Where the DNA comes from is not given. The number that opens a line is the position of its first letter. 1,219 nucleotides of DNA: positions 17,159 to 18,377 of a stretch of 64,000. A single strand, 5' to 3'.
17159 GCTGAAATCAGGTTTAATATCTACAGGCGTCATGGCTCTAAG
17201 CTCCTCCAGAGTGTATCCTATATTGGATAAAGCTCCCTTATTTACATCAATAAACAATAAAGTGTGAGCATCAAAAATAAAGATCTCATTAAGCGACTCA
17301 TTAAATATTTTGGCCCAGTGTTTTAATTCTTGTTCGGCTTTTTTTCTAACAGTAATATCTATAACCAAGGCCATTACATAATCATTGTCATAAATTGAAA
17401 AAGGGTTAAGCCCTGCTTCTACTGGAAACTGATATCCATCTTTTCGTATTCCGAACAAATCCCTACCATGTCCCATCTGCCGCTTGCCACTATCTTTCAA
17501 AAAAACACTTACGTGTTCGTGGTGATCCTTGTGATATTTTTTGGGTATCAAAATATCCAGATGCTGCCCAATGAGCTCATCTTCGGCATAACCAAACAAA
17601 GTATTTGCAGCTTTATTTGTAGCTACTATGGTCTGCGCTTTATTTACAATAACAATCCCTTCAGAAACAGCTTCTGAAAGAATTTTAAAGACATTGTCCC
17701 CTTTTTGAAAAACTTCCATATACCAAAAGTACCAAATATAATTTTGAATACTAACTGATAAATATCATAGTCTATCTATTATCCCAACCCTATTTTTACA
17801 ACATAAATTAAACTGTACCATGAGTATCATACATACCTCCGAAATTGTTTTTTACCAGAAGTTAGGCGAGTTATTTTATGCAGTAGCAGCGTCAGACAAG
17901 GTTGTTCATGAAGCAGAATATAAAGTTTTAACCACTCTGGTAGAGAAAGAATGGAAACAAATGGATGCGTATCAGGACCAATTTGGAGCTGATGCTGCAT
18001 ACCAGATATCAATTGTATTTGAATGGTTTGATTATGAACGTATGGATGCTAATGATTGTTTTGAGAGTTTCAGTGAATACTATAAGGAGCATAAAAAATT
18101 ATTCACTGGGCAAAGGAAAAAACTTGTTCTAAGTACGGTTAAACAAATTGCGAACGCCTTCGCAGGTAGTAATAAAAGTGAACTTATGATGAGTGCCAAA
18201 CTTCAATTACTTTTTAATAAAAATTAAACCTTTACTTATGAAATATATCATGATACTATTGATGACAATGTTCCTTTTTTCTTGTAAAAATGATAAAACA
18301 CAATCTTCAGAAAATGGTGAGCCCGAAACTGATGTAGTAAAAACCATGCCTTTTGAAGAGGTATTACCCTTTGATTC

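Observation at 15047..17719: FixL-like PAS kinase paired with a receiver-Crp/Fnr fusion: FixJ and FixK functions apparently merged in one polypeptide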

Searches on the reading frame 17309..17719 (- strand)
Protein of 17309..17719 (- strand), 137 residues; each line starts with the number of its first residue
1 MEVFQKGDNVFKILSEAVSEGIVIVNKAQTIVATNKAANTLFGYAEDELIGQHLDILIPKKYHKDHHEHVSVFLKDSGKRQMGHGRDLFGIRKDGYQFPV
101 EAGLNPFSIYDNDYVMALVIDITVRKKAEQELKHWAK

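Call 11: search_solved_structures(query=window:17309-17719:-, max_evalue=0.01, show_alignments=4)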
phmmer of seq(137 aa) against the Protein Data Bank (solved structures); distinct sequences matched with E-value up to 0.01: 18.
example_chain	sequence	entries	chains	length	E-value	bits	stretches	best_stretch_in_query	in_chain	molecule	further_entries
1d06_A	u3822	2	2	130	3.4e-14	56.5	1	12-106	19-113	nitrogen fixation regulatory protein fixL | FIXL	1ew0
9cdr_A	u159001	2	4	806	4.7e-13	52.8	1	8-130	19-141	Oxygen sensor protein DosP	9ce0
9cmf_A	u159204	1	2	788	1.3e-12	51.4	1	19-130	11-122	Oxygen sensor protein DosP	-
10jx_A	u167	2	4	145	2.5e-12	50.5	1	14-107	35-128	Multi-sensor signal transduction histidine kinase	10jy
9bgv_A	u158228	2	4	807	3.2e-12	50.1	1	8-130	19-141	Oxygen sensor protein DosP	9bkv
9clo_A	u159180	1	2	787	8.8e-12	48.7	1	19-130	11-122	Oxygen sensor protein DosP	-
2cmn_A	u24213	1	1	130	1e-11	48.4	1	17-132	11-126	SENSOR PROTEIN FIXL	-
1v9y_A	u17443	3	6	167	1.3e-11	48.2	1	7-130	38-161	Heme pas sensor protein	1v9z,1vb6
1dp6_A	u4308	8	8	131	2.7e-11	47.1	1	16-132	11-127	FIXL PROTEIN | SENSOR PROTEIN FIXL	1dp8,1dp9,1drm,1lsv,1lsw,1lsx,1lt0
8js5_A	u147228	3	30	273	3.1e-11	46.9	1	16-132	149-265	Sensor protein FixL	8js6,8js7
1xj4_A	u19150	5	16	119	5.7e-11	46.1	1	20-132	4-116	Sensor protein fixL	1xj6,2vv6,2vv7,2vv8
1xj2_A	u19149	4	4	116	9.2e-11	45.4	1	24-132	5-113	Sensor protein fixL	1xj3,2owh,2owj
1s66_L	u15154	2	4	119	1e-10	45.2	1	8-121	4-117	Hypothetical protein yddU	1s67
1y28_A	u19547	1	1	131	1.9e-10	44.3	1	16-132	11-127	Sensor protein fixL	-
3lyx_A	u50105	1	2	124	0.00022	24.7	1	18-127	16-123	Sensory box/GGDEF domain protein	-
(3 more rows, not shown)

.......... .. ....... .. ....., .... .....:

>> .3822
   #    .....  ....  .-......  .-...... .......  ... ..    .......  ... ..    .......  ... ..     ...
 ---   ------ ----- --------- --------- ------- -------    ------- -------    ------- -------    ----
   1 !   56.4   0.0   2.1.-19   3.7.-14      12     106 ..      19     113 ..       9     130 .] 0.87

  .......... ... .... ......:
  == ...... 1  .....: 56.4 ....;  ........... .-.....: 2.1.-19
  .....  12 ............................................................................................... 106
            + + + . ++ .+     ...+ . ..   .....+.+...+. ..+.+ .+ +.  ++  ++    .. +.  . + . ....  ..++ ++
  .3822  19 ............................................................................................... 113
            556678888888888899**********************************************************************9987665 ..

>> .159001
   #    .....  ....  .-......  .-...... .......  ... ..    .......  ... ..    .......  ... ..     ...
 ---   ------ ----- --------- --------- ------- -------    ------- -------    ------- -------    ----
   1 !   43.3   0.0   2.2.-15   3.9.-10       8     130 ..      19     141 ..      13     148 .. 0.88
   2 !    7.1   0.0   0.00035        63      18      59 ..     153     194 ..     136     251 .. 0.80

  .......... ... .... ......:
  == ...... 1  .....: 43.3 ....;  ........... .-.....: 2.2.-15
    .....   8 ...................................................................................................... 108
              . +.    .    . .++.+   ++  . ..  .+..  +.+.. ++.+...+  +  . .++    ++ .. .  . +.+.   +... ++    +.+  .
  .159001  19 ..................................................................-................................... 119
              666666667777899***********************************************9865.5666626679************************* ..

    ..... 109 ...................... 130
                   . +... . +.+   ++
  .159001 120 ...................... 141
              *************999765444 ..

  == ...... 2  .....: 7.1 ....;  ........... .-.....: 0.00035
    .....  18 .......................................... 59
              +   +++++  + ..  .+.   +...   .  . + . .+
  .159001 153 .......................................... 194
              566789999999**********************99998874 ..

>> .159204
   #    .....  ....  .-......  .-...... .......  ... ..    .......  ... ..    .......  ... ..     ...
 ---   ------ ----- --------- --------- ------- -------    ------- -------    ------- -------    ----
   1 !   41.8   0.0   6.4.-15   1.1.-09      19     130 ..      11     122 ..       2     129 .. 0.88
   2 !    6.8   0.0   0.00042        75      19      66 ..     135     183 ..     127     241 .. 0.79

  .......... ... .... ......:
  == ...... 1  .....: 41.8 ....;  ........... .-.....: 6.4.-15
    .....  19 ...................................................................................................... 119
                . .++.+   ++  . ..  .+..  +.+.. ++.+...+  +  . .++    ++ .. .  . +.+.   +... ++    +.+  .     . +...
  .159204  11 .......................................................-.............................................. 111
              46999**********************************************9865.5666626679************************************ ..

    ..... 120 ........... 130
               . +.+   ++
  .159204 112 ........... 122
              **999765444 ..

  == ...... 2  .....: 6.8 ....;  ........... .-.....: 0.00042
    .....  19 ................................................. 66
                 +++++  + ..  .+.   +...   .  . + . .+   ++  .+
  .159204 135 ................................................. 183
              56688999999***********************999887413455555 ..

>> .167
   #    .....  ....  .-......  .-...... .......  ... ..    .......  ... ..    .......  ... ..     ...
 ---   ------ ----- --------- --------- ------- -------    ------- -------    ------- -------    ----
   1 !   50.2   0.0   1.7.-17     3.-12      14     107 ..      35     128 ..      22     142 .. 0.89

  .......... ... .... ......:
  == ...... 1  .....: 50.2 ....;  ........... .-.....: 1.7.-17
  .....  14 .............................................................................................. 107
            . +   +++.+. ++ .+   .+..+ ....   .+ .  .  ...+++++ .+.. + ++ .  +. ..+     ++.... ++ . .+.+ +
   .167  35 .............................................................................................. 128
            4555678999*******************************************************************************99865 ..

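Call 45: search_solved_structures(query=A1, max_evalue=0.01, show_alignments=5)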
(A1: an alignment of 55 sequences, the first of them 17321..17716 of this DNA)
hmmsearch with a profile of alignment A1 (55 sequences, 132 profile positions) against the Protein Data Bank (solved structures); distinct sequences matched with E-value up to 0.01: 28.
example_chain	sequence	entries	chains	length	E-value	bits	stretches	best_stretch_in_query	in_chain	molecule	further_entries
9cdr_A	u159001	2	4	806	7.5e-21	77.6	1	19-130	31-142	Oxygen sensor protein DosP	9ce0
9cmf_A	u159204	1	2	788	9.2e-21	77.3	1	19-130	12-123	Oxygen sensor protein DosP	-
1d06_A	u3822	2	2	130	1.4e-20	76.8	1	8-122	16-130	nitrogen fixation regulatory protein fixL | FIXL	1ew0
9bgv_A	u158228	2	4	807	6e-20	74.7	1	19-130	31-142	Oxygen sensor protein DosP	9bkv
9clo_A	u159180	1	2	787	7.2e-20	74.5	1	19-130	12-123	Oxygen sensor protein DosP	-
10jx_A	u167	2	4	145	1.9e-16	63.4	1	9-105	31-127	Multi-sensor signal transduction histidine kinase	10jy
1v9y_A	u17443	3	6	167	2.6e-16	62.9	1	18-130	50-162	Heme pas sensor protein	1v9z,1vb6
1s66_L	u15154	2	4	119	1.9e-15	60.2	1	18-121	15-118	Hypothetical protein yddU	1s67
1dp6_A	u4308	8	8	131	2.7e-15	59.7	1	12-131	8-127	FIXL PROTEIN | SENSOR PROTEIN FIXL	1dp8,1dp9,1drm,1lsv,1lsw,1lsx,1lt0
2cmn_A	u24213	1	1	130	3.5e-15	59.3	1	12-131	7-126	SENSOR PROTEIN FIXL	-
8js5_A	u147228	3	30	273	7.7e-15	58.2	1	9-131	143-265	Sensor protein FixL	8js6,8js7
1xj4_A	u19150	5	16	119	1.1e-14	57.6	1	17-131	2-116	Sensor protein fixL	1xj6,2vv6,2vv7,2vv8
1y28_A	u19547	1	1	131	2.1e-14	56.8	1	12-131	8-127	Sensor protein fixL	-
1xj2_A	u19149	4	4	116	2.5e-14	56.5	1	21-131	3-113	Sensor protein fixL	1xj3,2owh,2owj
2pr5_A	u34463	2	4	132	2.9e-09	40.1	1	15-131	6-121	Blue-light photoreceptor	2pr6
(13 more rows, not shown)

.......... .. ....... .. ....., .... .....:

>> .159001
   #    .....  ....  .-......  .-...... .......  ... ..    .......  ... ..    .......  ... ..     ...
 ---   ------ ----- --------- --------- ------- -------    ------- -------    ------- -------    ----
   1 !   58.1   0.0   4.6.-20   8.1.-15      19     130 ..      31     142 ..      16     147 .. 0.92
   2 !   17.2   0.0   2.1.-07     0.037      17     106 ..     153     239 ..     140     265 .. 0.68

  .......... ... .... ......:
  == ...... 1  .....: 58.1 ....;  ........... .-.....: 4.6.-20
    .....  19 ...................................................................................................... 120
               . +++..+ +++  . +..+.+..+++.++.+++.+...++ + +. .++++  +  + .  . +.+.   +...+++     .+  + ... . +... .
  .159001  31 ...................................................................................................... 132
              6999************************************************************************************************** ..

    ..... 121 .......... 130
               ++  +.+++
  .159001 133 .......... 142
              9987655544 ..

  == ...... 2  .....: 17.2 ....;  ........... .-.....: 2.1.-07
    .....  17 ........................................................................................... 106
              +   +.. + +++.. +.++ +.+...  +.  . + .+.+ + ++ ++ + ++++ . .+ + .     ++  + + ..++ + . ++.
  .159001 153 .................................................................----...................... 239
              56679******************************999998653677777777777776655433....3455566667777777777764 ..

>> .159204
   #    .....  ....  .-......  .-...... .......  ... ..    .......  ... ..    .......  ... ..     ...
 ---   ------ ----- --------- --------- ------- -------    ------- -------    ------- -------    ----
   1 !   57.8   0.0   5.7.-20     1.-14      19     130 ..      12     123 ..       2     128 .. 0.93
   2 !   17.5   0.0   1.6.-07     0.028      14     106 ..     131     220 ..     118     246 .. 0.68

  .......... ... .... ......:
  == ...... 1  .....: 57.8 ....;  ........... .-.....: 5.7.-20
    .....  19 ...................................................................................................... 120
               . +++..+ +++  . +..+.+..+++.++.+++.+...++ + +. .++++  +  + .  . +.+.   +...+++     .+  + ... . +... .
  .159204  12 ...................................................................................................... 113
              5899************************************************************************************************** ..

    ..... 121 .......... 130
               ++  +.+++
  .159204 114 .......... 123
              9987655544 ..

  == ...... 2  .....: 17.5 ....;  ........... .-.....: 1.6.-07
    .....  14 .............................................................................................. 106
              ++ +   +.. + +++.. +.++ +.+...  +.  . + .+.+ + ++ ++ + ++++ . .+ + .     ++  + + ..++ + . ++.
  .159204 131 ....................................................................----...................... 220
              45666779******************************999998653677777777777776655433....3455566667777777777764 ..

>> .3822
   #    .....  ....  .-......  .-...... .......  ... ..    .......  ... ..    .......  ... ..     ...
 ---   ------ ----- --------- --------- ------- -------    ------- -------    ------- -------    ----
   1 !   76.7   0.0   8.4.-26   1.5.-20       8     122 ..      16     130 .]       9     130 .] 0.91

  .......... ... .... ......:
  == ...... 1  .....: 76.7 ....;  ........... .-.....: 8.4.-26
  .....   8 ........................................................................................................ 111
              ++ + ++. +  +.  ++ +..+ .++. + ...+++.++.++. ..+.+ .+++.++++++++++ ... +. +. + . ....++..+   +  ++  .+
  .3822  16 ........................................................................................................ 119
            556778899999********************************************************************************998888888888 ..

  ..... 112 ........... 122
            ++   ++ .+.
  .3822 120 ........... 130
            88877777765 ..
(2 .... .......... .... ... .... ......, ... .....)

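Call 62: predict_structure(alignment_id=A3)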
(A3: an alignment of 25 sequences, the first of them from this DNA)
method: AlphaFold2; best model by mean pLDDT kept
length: 136 residues; sequences in the alignment: 25
mean_pLDDT: 83.5   pTM: 0.78
mean pLDDT of the five models: 83.5, 80.5, 76.6, 75.6, 56.0
residues with pLDDT >= 90: 60; 70-90: 49; 50-70: 27; < 50: 0
segments of 3 or more residues with pLDDT < 50: none
pLDDT, mean of each block of 10 residues (from residue 1): 60 86 92 94 93 93 70 65 74 95 87 90 87 80
secondary structure, 60 per line:
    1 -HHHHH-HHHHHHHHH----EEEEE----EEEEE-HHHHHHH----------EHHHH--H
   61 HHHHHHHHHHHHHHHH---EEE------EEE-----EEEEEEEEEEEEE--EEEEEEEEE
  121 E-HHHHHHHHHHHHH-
elements in order: H2-6 H8-16 E21-25 E30-34 H36-42 H54-57 H60-76 E80-82 E89-91 E97-109 E112-121 H123-135

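Call 65: fold_search(model_id=the predicted structure, library=pdb)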
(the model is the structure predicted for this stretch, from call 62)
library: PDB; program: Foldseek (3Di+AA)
matches with E <= 10: 1444; with E <= 0.001: 596
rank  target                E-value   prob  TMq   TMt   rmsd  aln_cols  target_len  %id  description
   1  8js5_A                5.5e-11  1.00  0.81  0.46   3.2       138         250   21  Dimeric PAS domains of oxygen sensor FixL with ferric unliganded heme (released 2024-06-26)
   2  8js5_G                7.8e-11  1.00  0.81  0.46   3.3       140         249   21  Dimeric PAS domains of oxygen sensor FixL with ferric unliganded heme (released 2024-06-26)
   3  8js6_C                1.5e-10  1.00  0.82  0.47   3.7       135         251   23  Dimeric PAS domains of oxygen sensor FixL in complex with cyanide-bound ferric heme (released 2024-06-26)
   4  1vb6_B                1.7e-10  1.00  0.71  0.86   2.2       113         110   28  Crystal Structure of the heme PAS sensor domain of Ec DOS (oxygen-bound form) (released 2005-04-19)
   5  1d06                  1.8e-10  1.00  0.74  0.78   4.5       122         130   31  STRUCTURAL BASIS OF DIMERIZATION AND SENSORY MECHANISMS OF OXYGEN-SENSING DOMAIN OF RHIZOBIUM MELILOTI FIXL DETERMINED A (released 2000-03-15)
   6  8js5_F                1.9e-10  1.00  0.81  0.47   3.8       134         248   23  Dimeric PAS domains of oxygen sensor FixL with ferric unliganded heme (released 2024-06-26)
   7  8js6_E                1.9e-10  1.00  0.79  0.45   3.3       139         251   21  Dimeric PAS domains of oxygen sensor FixL in complex with cyanide-bound ferric heme (released 2024-06-26)
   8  8js5_C                1.9e-10  1.00  0.78  0.44   3.4       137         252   21  Dimeric PAS domains of oxygen sensor FixL with ferric unliganded heme (released 2024-06-26)
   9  8js5_B                2.3e-10  1.00  0.80  0.45   3.4       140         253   21  Dimeric PAS domains of oxygen sensor FixL with ferric unliganded heme (released 2024-06-26)
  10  10jx_B                3.5e-10  1.00  0.74  0.70   2.9       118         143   25  Crystal structure of heme binding PAS domain from one component transcription factor, FG214 (released 2026-03-25)
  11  1s66_L                4.2e-10  1.00  0.69  0.78   2.6       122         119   27  Crystal structure of heme domain of direct oxygen sensor from E. coli (released 2004-06-22)
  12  1vb6_A                5.9e-10  1.00  0.71  0.83   2.6       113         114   30  Crystal Structure of the heme PAS sensor domain of Ec DOS (oxygen-bound form) (released 2005-04-19)
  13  1drm                  6.7e-10  1.00  0.73  0.83   2.3       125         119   23  CRYSTAL STRUCTURE OF THE LIGAND FREE BJFIXL HEME DOMAIN (released 2000-01-24)
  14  1s66_U                9.6e-10  1.00  0.71  0.82   2.6       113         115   30  Crystal structure of heme domain of direct oxygen sensor from E. coli (released 2004-06-22)
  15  1y28                  1.2e-09  1.00  0.74  0.83   2.2       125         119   22  Crystal structure of the R220A metBJFIXL HEME domain (released 2004-12-07)
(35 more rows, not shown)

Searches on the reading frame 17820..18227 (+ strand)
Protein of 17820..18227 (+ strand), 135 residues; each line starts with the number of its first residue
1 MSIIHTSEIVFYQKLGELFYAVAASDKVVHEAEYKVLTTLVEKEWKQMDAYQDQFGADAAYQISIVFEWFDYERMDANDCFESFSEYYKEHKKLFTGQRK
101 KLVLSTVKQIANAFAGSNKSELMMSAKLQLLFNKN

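Call 3: search_protein_families(library=pfam, proteins=[window:17820-18227:+], max_evalue=0.01)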
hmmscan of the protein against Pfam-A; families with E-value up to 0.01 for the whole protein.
window:17820-18227:+ (135 aa): 0 families

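Call 69: search_protein_families(library=ncbifam, proteins=[window:17820-18227:+], max_evalue=0.001)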
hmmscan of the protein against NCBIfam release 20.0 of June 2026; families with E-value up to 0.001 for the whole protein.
window:17820-18227:+ (135 aa): 0 families
